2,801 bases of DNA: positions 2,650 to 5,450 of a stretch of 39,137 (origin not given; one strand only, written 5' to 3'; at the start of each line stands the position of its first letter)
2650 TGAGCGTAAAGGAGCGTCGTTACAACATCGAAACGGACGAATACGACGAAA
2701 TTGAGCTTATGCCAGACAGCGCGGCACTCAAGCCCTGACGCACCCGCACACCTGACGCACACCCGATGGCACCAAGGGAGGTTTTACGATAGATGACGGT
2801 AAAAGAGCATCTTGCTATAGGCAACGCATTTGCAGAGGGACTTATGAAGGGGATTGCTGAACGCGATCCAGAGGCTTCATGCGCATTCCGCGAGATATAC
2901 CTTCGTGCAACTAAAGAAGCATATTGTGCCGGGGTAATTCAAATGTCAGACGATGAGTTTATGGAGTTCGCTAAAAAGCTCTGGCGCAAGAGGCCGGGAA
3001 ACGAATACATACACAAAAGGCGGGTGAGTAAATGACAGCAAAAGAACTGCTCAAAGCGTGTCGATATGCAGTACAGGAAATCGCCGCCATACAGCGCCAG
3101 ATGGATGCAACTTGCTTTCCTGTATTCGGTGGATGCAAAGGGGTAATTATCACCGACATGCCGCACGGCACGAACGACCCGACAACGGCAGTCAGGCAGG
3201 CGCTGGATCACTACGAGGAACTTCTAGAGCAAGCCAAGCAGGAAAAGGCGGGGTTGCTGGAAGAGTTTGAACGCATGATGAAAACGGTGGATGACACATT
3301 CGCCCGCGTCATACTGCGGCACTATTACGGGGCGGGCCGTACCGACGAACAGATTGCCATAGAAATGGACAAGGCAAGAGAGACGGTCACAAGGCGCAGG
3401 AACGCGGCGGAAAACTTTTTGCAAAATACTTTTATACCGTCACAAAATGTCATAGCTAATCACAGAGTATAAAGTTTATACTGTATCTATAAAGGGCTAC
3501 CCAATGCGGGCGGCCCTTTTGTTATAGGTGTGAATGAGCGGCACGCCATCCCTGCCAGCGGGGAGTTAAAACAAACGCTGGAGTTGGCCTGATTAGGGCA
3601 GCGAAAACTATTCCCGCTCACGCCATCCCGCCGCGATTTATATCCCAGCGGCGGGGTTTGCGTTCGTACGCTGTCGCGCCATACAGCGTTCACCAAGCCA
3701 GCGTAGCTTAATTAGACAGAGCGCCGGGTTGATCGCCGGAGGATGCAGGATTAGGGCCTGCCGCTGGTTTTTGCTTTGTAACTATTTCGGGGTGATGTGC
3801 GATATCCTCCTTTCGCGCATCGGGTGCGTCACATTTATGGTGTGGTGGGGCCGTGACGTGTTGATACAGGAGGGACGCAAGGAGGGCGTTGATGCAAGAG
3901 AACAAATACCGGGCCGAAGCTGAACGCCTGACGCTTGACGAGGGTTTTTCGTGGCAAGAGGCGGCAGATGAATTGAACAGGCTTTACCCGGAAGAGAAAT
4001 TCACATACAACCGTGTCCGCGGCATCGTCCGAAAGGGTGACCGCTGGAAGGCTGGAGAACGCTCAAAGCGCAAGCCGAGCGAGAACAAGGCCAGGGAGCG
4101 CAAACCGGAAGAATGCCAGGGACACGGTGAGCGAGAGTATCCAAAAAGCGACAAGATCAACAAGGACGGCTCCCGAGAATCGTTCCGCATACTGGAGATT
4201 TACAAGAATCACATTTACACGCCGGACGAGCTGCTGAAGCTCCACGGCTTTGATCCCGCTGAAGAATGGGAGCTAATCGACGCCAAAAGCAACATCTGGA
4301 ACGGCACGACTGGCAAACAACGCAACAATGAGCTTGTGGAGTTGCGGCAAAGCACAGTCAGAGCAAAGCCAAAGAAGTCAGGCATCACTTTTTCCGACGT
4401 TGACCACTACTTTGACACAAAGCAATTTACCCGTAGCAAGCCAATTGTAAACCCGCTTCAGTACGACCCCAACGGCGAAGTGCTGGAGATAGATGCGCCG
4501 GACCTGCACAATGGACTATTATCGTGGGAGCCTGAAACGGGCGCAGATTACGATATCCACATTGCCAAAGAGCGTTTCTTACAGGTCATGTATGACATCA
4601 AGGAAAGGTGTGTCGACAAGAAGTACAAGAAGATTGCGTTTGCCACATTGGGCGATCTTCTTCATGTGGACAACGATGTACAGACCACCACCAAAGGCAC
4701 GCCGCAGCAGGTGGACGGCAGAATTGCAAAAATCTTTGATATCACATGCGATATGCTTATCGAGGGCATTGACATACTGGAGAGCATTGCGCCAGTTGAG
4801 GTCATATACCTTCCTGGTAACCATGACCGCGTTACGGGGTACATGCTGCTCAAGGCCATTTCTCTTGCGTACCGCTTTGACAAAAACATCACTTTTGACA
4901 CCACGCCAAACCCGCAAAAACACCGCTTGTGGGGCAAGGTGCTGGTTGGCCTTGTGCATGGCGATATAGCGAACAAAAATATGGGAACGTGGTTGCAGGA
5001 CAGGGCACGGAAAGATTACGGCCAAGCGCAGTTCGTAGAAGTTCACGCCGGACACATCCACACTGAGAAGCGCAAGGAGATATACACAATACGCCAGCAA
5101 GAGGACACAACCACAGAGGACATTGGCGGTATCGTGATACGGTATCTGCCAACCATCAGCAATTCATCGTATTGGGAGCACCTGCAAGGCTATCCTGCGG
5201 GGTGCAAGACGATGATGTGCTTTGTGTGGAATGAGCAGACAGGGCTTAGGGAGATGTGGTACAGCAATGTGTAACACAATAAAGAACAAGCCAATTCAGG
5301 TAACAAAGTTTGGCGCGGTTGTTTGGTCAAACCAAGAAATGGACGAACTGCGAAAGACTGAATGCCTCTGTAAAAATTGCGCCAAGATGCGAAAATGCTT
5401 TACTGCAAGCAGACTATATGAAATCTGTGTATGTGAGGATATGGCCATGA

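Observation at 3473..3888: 415-bp gene-free, hairpin-dense island between the late activator and the first late gene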

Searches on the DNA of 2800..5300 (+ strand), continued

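Call 81: search_with_rna_model(model_id=R1, sources=[window, L001, L002, L003, L004, L005, L006, L008, L009, L010, L011, L012, L013, L014, L015, L016, L017, L018, L019, L020, L021, L022, L023, L024, L025, L026, L027, L028, L029, L030, L031, L032, L033, L034, L035, L036, L037, L038, L039, L040, L041, L042, L043, L044, L045, L046, L047, L048, L049, L050, L051, L052, L053, L054, L055, L056, L057, L058, L059, L060, L061, L062, L063, L064, L065, L066, L067, L068, L069, L070, L071, L072, L073, L074, L075, L076, L077, L078, L079, L080, L081, L082, L083, L084, L086, L087, L089, L090, L091, L449, L450], max_evalue=10, make_alignment=true, show_alignments=6)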
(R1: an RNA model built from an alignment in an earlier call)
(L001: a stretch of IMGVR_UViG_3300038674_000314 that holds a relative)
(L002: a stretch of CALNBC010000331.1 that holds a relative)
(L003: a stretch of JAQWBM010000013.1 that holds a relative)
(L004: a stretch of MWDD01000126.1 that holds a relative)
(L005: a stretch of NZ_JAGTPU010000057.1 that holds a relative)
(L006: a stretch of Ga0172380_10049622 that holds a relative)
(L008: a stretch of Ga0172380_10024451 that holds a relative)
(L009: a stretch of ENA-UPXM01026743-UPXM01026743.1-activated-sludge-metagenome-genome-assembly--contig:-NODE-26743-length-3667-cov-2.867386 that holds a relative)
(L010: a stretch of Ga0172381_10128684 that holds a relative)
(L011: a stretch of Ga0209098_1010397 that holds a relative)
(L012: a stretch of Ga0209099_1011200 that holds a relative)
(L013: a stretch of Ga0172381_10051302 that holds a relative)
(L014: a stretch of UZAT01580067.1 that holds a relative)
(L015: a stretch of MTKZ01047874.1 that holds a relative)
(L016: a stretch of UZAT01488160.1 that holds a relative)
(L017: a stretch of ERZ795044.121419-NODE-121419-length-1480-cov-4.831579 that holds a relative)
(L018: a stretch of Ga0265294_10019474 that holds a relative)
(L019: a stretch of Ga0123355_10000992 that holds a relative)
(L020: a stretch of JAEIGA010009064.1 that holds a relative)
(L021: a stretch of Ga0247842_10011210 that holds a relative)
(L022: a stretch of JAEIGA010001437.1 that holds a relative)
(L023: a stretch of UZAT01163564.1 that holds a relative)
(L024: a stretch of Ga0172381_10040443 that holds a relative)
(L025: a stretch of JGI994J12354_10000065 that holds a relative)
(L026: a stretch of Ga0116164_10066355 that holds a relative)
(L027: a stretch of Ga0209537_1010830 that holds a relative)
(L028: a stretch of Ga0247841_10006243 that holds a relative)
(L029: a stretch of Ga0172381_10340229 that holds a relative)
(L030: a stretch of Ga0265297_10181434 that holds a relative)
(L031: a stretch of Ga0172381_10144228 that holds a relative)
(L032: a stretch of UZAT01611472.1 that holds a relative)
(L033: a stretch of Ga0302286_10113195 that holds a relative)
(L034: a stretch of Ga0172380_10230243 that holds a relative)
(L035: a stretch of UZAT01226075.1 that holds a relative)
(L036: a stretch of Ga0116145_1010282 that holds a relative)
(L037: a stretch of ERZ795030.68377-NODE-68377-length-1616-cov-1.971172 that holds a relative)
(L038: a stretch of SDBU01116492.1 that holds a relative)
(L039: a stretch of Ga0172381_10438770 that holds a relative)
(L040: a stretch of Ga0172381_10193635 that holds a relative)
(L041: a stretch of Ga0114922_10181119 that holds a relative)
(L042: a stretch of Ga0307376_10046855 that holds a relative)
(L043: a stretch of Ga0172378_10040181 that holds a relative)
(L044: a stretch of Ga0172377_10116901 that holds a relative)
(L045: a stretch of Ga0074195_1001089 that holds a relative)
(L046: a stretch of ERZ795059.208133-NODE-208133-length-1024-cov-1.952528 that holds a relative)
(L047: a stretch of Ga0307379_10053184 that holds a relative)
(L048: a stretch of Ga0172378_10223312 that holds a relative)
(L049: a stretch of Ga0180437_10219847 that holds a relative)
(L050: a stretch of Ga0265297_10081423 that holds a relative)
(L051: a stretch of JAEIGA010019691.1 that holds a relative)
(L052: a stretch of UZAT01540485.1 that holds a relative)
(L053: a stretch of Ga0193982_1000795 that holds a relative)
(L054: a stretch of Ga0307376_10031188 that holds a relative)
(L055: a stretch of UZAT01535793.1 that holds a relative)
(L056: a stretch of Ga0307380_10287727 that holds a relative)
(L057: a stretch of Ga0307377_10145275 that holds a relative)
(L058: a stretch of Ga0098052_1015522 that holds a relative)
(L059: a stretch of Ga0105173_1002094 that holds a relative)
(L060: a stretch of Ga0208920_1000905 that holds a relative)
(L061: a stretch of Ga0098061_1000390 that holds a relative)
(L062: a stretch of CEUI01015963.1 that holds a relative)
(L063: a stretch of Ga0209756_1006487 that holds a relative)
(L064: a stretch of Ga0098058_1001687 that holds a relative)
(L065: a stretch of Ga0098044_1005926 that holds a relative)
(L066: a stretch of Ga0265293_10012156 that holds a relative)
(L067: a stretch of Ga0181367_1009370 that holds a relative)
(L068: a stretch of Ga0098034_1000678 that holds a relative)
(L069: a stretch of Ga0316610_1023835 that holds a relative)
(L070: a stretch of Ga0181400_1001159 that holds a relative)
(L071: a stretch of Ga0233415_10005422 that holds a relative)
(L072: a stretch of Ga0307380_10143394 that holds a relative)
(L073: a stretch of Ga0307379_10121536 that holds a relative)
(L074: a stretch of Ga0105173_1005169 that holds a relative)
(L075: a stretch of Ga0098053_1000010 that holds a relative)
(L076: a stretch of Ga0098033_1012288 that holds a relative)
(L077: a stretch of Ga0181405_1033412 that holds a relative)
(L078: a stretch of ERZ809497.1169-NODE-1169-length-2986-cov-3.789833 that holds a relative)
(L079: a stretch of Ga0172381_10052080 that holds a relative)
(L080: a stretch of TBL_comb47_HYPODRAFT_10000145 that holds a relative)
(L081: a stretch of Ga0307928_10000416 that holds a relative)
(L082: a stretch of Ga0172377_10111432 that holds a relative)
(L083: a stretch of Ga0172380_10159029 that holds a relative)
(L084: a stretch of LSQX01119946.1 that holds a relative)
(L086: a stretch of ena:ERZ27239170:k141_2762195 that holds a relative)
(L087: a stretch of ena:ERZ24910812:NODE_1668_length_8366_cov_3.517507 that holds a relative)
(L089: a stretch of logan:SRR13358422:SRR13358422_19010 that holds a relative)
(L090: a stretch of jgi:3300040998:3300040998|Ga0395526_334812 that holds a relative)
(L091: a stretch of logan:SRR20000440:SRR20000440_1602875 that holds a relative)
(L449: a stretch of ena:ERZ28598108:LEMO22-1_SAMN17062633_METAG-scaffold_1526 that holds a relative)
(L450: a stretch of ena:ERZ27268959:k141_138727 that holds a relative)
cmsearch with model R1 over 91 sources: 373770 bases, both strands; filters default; matches with E-value up to 10: 5.
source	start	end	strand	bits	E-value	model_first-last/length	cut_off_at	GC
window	3783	3894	+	151.4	1.7e-41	1-112/112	no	0.56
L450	4599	4711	+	75.2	4e-19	1-112/112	no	0.59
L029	709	806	+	33.2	8.8e-07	1-112/112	no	0.63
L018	3134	3180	-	15.1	0.18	1-112/112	no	0.43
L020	3088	3196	+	10.6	3.9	1-112/112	no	0.49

Alignment A10: 5 matches aligned to the model, 118 columns, each read 5' to 3' on its own strand. Consensus structure (alignment columns), stored with it:
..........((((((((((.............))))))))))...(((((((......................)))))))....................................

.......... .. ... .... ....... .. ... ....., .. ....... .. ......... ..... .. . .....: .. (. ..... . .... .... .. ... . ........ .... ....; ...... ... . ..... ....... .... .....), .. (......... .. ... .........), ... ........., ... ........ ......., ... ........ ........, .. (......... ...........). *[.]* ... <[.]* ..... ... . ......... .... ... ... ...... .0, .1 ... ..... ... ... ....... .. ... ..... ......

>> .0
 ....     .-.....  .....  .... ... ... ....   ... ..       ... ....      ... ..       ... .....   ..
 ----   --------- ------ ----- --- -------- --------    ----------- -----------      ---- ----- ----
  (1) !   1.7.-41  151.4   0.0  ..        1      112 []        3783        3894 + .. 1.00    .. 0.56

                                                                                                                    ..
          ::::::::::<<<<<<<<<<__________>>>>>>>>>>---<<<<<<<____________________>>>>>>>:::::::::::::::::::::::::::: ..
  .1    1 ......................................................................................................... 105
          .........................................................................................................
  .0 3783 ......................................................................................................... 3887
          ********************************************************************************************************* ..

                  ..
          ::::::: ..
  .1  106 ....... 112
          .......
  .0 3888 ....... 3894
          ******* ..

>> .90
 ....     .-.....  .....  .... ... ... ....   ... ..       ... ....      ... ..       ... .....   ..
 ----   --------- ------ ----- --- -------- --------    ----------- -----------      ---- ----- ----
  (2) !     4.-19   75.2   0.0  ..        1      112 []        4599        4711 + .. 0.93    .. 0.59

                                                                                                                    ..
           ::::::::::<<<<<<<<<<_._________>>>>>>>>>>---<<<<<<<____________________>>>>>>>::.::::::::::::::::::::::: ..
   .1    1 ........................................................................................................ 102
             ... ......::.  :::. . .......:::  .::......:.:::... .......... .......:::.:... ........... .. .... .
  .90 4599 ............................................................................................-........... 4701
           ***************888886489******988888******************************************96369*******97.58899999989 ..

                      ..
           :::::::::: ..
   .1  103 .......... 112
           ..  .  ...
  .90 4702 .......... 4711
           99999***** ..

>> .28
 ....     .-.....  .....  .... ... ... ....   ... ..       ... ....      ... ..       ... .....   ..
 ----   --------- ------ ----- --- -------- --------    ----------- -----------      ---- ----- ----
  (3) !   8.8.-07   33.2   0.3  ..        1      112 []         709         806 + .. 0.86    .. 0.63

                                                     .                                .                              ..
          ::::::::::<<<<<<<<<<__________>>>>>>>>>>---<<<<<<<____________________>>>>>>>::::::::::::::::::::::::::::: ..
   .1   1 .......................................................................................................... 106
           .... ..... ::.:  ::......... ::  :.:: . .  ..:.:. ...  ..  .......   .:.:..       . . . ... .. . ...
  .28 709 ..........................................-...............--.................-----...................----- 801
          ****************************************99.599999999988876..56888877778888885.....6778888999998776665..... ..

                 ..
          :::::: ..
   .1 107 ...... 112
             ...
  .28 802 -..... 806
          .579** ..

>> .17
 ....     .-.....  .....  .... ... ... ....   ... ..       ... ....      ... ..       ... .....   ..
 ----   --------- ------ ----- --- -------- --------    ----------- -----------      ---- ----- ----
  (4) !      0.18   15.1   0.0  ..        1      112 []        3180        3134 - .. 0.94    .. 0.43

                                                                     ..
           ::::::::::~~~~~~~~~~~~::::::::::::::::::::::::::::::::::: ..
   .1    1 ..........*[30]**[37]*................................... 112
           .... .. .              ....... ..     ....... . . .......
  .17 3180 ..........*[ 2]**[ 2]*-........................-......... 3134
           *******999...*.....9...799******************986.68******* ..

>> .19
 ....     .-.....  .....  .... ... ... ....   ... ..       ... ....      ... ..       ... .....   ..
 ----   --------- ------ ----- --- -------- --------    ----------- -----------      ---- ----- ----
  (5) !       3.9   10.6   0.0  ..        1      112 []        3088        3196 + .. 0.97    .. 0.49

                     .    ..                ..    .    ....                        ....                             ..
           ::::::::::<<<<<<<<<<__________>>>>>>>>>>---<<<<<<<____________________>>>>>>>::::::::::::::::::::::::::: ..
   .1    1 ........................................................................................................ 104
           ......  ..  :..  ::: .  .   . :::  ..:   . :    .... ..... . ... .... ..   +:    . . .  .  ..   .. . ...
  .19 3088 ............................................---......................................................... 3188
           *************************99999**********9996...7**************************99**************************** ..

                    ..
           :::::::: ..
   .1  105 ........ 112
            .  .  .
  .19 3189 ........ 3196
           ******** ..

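Call 82: search_with_rna_model(model_id=R1, sources=[window, L450, L029, L090], max_evalue=1, filters=off, make_alignment=true, show_alignments=4)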
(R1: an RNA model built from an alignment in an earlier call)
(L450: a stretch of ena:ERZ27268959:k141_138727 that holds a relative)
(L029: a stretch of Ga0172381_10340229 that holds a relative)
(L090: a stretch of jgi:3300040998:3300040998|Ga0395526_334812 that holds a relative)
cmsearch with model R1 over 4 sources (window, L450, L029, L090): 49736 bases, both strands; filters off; matches with E-value up to 1: 7.
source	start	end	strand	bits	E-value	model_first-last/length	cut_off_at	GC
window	3783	3894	+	151.4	2.2e-42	1-112/112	no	0.56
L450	4599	4711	+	75.2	5.4e-20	1-112/112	no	0.59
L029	709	806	+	33.2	1.2e-07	1-112/112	no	0.63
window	13390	13432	-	12.2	0.18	1-112/112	no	0.56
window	31246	31277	-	10.1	0.69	1-112/112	no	0.56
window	14659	14753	-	9.9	0.8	1-112/112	no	0.46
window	21373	21490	-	9.7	0.96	1-112/112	no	0.55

Alignment A11: 7 matches aligned to the model, 151 columns, each read 5' to 3' on its own strand. Consensus structure (alignment columns), stored with it:
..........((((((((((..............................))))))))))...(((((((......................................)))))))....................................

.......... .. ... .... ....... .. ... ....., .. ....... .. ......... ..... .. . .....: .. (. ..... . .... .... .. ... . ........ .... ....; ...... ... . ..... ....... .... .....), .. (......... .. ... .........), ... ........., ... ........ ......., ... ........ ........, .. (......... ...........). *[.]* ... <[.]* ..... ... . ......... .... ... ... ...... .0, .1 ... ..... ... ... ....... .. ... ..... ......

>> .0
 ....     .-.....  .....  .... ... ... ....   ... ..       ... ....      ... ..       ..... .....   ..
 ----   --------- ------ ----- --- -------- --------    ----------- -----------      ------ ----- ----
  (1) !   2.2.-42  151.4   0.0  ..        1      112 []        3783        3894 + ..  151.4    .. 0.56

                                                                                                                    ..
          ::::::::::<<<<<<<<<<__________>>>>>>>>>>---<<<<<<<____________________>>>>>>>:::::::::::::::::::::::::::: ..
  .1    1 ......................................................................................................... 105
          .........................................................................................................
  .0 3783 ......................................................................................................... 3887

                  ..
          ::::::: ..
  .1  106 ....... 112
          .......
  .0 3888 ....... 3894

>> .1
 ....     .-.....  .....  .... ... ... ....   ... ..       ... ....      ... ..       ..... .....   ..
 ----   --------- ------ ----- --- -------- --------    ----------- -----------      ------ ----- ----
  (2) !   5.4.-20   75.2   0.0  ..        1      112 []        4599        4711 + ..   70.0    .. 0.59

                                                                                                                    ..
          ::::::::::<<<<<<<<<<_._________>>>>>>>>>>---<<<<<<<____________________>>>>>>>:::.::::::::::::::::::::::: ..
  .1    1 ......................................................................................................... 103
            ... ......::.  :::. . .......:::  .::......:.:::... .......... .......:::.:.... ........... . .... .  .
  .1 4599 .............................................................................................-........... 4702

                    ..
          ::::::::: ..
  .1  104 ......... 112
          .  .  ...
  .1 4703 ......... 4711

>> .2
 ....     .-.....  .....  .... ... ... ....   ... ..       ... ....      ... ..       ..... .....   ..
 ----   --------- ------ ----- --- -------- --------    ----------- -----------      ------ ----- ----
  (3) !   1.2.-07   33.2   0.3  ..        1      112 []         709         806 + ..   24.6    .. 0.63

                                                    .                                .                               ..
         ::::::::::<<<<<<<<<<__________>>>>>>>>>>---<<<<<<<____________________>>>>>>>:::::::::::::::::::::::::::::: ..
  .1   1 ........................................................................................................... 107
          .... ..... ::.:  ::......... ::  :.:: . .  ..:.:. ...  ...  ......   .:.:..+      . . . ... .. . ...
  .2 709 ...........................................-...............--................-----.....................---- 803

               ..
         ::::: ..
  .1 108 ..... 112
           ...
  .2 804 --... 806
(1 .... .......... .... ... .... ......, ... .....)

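Call 83: search_with_rna_model(model_id=R1, sources=[window, L450, L029], max_evalue=0.001, make_alignment=true)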
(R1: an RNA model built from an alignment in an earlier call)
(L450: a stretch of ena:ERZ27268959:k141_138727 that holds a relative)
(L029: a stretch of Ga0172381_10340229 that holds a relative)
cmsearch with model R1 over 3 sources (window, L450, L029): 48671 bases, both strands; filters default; matches with E-value up to 0.001: 3.
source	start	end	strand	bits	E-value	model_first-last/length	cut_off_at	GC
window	3783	3894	+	151.4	2.2e-42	1-112/112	no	0.56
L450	4599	4711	+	75.2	5.2e-20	1-112/112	no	0.59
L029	709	806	+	33.2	1.1e-07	1-112/112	no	0.63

Alignment A12: 3 matches aligned to the model, 114 columns, each read 5' to 3' on its own strand. Consensus structure (alignment columns), stored with it:
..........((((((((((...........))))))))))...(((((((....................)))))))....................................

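Call 84: build_rna_model(alignment_id=A12)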
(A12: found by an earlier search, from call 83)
Model R2 built from alignment A12 (3 sequences, 114 columns); structure: stored with the alignment.
model positions 112; base pairs 17; branch points 1; effective number of sequences 1.49; information 0.59 bits per position. Calibrated on 0.2 Mb of random sequence (short: E-values are rough).
structure used (alignment columns):
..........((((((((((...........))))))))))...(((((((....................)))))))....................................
